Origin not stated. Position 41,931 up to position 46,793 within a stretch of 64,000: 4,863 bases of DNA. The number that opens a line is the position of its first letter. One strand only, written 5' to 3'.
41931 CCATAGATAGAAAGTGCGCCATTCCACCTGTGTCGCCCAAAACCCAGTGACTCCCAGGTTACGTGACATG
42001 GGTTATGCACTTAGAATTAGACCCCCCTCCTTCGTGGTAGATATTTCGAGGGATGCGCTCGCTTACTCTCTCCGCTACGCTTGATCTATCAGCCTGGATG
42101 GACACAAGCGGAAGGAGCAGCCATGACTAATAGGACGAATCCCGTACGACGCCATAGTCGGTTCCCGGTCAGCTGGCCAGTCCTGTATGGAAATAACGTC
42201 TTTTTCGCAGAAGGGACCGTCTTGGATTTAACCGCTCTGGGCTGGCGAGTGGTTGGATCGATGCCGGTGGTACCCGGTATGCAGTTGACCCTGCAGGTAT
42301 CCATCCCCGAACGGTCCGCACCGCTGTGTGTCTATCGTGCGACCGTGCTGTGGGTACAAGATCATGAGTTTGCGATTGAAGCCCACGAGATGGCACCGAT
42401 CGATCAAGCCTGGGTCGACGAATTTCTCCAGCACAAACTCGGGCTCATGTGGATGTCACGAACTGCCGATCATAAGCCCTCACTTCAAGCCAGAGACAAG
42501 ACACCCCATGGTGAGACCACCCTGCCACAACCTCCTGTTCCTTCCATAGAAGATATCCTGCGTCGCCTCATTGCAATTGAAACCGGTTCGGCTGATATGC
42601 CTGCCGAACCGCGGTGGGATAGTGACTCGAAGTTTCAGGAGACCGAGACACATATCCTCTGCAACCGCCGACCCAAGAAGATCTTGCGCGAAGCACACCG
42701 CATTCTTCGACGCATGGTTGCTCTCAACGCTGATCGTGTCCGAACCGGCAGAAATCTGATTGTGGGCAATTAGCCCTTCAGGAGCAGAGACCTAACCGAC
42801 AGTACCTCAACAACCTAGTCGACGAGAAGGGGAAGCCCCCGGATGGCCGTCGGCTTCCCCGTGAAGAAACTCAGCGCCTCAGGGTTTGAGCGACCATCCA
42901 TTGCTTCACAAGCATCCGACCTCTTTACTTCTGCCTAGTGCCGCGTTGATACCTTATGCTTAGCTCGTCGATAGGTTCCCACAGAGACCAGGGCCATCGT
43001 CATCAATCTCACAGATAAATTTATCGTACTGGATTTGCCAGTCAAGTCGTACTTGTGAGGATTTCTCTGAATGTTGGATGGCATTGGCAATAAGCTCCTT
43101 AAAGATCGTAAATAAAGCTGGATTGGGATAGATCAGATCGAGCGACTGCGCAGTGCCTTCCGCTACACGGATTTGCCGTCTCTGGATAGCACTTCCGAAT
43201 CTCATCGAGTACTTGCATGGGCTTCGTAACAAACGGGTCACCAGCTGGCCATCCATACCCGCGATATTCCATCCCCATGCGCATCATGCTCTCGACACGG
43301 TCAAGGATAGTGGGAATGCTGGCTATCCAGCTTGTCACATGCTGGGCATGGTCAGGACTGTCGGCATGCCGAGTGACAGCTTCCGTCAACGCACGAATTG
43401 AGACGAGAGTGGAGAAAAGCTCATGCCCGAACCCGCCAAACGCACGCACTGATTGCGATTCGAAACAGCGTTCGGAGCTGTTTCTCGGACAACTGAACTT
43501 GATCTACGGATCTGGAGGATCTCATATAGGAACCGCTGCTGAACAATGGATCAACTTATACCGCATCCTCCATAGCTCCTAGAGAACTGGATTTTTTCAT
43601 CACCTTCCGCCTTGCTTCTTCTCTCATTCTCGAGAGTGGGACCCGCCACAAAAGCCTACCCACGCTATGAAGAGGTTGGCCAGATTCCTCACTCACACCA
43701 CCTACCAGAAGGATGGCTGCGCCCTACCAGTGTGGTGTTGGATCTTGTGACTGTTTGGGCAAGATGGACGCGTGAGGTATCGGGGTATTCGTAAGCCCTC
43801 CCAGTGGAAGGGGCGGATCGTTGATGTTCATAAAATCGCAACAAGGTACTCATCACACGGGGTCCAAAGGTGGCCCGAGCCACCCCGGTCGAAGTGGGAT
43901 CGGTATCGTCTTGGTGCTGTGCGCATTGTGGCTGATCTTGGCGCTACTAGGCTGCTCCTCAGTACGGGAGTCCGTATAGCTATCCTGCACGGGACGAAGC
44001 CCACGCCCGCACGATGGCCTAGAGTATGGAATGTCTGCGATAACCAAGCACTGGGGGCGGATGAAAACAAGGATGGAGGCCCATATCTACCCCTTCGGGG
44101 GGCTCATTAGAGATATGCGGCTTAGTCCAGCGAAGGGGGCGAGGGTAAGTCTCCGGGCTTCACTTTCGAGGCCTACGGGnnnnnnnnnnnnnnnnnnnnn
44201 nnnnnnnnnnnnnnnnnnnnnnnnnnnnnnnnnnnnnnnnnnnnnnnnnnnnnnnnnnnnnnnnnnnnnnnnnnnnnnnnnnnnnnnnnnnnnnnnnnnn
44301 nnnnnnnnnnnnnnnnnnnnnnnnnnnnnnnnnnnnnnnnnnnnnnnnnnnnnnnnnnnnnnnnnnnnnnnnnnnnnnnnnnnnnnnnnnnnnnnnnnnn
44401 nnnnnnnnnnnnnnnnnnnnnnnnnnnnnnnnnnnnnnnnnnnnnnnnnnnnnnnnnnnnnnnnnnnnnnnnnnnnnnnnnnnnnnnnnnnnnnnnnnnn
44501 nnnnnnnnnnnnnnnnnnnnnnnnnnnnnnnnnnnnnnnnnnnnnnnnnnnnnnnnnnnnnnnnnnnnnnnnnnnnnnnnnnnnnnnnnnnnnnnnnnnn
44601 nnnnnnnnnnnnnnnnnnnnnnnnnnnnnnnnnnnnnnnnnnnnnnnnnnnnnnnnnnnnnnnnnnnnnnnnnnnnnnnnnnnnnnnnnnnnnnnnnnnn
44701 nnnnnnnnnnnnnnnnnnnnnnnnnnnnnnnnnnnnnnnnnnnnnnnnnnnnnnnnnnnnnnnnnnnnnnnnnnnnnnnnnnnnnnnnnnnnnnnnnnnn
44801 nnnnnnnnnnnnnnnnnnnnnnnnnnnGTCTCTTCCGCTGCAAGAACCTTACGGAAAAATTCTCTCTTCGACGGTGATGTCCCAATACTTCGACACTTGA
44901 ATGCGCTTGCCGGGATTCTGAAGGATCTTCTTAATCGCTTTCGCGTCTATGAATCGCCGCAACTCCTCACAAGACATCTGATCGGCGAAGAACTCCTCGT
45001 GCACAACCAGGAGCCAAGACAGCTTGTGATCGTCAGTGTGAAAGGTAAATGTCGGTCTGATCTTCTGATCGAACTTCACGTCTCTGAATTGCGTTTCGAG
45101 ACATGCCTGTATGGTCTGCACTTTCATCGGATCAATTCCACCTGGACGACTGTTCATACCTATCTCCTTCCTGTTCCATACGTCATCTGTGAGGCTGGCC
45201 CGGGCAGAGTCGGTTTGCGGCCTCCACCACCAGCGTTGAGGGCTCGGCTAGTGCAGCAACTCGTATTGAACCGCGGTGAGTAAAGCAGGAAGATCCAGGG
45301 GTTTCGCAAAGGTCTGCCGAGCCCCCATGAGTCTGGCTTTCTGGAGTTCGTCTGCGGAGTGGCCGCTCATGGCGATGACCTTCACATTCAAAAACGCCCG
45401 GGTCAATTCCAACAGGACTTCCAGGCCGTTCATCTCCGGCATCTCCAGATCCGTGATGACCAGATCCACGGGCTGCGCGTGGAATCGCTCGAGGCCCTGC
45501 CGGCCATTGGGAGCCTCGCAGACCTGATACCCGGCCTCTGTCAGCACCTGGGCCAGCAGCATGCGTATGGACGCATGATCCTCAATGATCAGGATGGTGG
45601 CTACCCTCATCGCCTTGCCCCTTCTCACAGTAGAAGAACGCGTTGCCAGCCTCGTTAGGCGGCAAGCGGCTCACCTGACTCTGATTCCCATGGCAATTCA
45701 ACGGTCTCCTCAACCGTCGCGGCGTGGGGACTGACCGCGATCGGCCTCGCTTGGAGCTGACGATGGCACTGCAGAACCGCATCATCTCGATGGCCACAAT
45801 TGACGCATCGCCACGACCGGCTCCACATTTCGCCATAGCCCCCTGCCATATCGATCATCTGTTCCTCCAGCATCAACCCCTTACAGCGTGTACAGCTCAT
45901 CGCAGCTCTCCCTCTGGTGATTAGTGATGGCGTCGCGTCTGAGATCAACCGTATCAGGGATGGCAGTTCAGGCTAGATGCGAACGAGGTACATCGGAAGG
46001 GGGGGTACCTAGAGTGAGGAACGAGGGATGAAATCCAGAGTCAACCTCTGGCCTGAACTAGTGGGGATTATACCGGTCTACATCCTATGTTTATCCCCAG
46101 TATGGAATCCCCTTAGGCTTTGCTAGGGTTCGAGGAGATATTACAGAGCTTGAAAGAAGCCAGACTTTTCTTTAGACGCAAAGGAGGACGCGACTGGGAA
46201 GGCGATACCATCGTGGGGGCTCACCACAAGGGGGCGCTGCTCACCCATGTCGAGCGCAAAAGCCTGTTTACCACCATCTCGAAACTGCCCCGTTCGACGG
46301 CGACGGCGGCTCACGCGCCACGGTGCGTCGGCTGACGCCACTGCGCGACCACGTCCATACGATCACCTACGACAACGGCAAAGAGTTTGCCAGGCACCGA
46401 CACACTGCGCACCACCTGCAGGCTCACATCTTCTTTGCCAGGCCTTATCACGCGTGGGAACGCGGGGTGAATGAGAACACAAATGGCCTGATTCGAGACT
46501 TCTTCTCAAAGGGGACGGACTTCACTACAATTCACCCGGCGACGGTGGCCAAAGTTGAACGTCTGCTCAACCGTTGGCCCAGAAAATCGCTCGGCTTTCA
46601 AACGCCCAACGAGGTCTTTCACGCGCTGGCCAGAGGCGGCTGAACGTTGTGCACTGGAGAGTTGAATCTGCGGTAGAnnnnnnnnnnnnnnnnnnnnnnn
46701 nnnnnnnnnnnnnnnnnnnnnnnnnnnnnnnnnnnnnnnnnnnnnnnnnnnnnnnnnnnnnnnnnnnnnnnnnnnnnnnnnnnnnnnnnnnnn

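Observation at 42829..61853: A 19-kb island built as a cassette-like array punctuated by five co-oriented copies of one small module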

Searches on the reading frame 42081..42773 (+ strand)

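Call 41: search_protein_families(library=pfam, proteins=[window:42081-42773:+], max_evalue=0.01)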
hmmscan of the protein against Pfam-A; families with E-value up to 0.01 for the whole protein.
window:42081-42773:+ (230 aa): 1 family
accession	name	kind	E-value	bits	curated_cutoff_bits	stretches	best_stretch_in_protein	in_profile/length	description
PF07238.19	PilZ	-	0.0021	18.8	22.5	1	22-116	2-100/102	PilZ domain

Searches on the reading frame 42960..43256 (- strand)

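Call 41: search_protein_families(library=pfam, proteins=[window:42960-43256:-], max_evalue=0.01)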
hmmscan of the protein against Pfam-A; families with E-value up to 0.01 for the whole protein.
window:42960-43256:- (98 aa): 2 families
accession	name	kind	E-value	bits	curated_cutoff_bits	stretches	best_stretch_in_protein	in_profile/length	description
PF02518.31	HATPase_c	-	1.8e-05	25.6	26.4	1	47-91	5-49/111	Histidine kinase-, DNA gyrase B-, and HSP90-like ATPase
PF13581.12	HATPase_c_2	-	0.00031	21.2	27.4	1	51-90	35-77/127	Histidine kinase-like ATPase domain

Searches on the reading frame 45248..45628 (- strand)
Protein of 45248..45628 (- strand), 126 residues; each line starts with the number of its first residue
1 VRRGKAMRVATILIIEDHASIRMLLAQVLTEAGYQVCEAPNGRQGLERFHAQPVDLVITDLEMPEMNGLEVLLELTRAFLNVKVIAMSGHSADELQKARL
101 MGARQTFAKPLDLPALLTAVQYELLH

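Call 41: search_protein_families(library=pfam, proteins=[window:45248-45628:-], max_evalue=0.01)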
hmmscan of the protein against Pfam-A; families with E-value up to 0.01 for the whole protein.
window:45248-45628:- (126 aa): 1 family
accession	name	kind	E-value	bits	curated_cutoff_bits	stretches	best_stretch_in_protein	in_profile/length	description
PF00072.30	Response_reg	-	2e-27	96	30.2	1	12-121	1-111/111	Response regulator receiver domain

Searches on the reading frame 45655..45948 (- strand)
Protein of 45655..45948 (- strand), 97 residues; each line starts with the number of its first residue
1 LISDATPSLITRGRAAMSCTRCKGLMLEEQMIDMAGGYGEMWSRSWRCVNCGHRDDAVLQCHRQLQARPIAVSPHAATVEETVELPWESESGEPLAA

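Call 41: search_protein_families(library=pfam, proteins=[window:45655-45948:-], max_evalue=0.01)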
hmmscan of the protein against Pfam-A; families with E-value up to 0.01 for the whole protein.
window:45655-45948:- (97 aa): 1 family
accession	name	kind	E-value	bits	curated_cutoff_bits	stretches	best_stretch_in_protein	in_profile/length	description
PF08271.17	Zn_Ribbon_TF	-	0.00017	21.5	29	0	13-33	16-35/43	TFIIB zinc-binding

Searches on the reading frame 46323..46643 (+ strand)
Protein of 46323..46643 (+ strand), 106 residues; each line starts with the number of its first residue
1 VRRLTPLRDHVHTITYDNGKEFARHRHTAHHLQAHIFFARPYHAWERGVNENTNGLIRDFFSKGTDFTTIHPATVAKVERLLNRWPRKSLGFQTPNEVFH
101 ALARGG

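Call 3: search_protein_families(library=pfam, proteins=[window:46323-46643:+], max_evalue=0.01)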
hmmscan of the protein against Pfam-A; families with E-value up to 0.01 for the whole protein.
window:46323-46643:+ (106 aa): 1 family
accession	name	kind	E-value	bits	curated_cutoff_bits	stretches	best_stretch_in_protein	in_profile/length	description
PF00665.32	rve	-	0.0039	17.9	32.6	1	10-43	64-101/102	Integrase core domain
